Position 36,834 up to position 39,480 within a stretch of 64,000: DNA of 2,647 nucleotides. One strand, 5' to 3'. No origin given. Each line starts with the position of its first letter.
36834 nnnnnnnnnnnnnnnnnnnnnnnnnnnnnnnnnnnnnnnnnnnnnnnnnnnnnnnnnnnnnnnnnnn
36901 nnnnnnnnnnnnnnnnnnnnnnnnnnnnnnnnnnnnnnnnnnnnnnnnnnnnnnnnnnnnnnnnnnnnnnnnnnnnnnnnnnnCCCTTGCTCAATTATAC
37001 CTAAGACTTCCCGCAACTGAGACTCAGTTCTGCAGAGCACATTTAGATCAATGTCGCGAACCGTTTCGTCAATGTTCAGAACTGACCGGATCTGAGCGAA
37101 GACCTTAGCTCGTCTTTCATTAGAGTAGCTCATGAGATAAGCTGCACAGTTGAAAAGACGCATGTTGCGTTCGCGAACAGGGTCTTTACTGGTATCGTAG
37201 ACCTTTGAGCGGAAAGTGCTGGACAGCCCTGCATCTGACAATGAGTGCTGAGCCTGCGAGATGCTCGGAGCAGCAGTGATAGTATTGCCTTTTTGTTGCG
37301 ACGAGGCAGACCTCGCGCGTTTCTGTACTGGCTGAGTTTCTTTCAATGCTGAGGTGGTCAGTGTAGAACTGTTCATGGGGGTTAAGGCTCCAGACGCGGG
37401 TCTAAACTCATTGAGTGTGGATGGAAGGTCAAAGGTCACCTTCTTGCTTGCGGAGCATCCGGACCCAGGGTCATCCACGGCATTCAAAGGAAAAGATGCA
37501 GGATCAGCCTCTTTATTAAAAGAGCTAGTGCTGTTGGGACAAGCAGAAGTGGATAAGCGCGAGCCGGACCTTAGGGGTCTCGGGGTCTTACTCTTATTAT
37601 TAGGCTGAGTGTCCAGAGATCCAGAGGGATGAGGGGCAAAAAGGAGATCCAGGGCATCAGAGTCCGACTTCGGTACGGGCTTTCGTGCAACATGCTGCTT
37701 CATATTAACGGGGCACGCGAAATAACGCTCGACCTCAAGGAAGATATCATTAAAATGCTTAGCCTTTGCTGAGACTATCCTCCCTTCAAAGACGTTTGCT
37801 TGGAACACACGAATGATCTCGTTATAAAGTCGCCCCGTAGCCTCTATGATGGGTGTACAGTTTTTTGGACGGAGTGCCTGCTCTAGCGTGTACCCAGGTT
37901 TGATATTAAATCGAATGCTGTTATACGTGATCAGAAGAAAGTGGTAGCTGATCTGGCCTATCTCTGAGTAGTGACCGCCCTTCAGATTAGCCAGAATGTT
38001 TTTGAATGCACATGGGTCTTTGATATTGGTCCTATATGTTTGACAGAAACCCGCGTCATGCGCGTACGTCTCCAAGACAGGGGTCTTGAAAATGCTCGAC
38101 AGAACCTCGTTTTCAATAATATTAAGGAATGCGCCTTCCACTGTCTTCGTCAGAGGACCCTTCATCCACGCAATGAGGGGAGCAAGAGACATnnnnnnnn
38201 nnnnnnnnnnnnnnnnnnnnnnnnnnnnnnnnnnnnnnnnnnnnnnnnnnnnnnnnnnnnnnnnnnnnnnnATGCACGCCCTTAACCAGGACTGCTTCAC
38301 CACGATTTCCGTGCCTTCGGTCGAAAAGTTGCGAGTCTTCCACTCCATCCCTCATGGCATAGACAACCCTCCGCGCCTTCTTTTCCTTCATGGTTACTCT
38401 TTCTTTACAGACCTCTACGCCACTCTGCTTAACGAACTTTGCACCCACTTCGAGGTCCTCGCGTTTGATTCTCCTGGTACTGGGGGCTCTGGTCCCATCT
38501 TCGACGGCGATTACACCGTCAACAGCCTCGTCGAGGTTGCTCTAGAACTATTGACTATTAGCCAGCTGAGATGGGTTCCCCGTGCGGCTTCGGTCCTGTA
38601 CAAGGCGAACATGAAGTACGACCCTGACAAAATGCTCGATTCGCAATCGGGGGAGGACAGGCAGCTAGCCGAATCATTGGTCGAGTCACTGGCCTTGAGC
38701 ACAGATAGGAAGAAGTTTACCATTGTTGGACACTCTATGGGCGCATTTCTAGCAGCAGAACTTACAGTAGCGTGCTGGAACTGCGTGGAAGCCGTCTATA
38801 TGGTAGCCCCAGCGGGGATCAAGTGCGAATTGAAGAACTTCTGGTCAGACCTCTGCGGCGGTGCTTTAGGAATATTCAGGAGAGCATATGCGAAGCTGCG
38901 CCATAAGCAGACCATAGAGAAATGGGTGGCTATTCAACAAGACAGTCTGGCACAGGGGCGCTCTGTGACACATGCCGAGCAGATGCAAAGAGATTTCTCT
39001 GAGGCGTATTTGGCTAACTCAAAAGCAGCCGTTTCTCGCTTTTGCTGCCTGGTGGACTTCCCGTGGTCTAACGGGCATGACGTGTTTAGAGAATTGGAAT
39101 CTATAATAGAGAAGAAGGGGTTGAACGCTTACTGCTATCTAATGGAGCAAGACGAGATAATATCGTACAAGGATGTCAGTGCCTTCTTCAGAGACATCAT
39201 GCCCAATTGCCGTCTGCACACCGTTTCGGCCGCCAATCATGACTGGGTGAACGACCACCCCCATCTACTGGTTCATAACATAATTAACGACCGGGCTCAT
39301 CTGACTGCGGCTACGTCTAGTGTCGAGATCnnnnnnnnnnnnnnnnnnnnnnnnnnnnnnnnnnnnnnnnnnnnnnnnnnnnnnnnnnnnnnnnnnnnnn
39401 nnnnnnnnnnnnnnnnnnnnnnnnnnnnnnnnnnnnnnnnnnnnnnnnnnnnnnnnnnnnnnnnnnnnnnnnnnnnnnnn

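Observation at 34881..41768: Local family of three paralogous alpha/beta-hydrolases interleaved with unrelated genes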

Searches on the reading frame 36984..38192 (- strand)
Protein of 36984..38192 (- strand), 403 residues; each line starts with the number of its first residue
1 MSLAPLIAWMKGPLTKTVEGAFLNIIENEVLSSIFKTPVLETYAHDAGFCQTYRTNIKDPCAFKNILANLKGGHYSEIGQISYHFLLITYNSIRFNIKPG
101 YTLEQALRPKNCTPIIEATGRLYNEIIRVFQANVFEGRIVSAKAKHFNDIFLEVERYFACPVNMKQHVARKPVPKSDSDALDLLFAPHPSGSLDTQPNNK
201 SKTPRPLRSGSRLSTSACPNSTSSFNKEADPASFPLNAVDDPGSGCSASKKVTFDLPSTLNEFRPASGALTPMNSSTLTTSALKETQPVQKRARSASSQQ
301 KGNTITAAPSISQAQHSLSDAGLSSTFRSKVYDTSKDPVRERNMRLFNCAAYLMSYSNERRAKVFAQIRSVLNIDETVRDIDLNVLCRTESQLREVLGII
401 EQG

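Call 7: search_protein_families(library=pfam, proteins=[window:36984-38192:-], max_evalue=0.1)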
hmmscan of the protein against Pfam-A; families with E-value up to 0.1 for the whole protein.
window:36984-38192:- (403 aa): 1 family
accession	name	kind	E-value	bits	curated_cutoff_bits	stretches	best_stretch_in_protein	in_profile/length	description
PF00439.30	Bromodomain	-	1.1e-05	25.8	21.7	1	29-99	3-75/84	Bromodomain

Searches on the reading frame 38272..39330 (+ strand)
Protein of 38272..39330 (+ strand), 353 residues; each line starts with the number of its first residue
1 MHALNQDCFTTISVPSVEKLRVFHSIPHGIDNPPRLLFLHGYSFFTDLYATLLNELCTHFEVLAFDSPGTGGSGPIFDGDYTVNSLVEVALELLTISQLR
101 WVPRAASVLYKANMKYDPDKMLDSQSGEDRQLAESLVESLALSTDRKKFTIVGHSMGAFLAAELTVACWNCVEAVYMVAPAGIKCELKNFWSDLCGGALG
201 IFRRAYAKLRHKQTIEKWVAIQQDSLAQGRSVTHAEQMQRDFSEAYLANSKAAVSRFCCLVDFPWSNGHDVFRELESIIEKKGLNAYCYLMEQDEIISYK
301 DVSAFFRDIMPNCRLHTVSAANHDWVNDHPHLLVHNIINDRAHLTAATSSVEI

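Call 7: search_protein_families(library=pfam, proteins=[window:38272-39330:+], max_evalue=0.1)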
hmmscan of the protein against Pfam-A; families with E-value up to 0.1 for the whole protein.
window:38272-39330:+ (353 aa): 10 families
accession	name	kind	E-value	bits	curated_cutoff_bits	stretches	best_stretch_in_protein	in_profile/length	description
PF12697.13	Abhydrolase_6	-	2.9e-16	61.2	26.3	1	36-334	1-215/217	Alpha/beta hydrolase family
PF00561.26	Abhydrolase_1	-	5.1e-10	39.9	25.8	1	34-323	1-238/245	alpha/beta hydrolase fold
PF12146.15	Hydrolase_4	-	4e-09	36.6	27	1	135-328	64-237/239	Serine aminopeptidase, S33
PF10230.15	LIDHydrolase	-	0.00035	20.8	27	1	122-180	61-118/262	Lipid-droplet associated hydrolase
PF00975.26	Thioesterase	-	0.00046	20.9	26.4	1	130-165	49-84/226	Thioesterase domain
PF06821.19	Ser_hydrolase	-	0.003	17.9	22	1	141-184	49-94/172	Serine hydrolase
PF07224.18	Chlorophyllase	-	0.013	14.7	26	0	31-59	40-68/301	Chlorophyllase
PF05990.18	DUF900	-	0.022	14.7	20.5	1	130-163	77-110/232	Alpha/beta hydrolase of unknown function (DUF900)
PF05728.18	UPF0227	-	0.023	15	21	0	124-169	36-81/187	Uncharacterised protein family (UPF0227)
PF01764.32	Lipase_3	-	0.051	13.9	22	0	131-162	48-78/140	Lipase (class 3)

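Call 108: search_solved_structures(query=window:38272-39330:+, max_evalue=0.001)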
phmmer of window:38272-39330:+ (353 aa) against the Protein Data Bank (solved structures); distinct sequences matched with E-value up to 0.001: 2.
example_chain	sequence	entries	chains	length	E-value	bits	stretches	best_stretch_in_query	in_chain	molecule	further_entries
4meb_A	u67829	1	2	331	0.00045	22.7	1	24-89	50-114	Predicted protein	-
4mea_A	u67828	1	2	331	0.00047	22.7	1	24-89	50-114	Predicted protein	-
